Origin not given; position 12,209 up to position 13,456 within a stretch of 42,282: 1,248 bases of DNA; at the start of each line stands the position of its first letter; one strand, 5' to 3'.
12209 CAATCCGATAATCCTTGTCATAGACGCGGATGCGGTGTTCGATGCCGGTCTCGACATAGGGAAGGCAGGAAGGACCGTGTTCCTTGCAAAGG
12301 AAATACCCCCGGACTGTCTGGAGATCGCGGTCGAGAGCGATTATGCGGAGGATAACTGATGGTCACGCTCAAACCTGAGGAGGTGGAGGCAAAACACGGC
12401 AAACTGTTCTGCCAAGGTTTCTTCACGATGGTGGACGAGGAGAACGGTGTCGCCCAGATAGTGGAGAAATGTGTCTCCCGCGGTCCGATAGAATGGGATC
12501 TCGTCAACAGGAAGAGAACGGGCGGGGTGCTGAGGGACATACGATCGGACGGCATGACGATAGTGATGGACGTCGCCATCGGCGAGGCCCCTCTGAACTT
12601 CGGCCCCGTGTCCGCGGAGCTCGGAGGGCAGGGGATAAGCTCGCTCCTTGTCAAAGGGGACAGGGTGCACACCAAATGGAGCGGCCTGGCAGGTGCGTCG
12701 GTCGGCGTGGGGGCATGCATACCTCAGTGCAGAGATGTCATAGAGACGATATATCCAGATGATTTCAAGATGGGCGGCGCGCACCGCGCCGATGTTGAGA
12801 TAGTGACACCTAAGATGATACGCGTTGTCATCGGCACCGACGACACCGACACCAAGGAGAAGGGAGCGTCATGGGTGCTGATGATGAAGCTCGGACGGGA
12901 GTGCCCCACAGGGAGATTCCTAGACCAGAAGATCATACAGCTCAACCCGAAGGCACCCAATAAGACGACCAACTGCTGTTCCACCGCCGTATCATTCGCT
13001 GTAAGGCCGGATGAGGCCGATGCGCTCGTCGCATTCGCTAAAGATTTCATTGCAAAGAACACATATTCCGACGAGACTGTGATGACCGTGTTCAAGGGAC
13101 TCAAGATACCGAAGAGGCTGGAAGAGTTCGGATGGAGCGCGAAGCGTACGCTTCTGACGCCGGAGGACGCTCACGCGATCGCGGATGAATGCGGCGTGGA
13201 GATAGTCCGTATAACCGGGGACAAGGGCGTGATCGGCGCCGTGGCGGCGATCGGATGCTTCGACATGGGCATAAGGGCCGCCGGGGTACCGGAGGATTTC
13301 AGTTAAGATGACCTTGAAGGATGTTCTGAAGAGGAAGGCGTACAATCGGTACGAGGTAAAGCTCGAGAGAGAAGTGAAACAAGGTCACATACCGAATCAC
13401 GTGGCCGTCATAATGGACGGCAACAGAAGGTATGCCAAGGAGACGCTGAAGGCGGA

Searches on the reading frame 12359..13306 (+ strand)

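Call 64: search_protein_families(library=ncbifam, proteins=[window:12359-13306:+], max_evalue=0.001)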
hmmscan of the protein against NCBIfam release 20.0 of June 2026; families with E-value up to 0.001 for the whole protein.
window:12359-13306:+ (315 aa): 2 families
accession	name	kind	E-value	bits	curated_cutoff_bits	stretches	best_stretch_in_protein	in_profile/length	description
TIGR03280.1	methan_mark_11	hypoth_equivalog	1.2e-67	228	255.8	1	21-303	5-285/292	methanogenesis marker protein 11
NF040849.1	tRNAmod_TiaS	equivalog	4.7e-14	51.8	600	1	155-299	2-151/422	tRNA(Ile2) 2-agmatinylcytidine synthetase TiaS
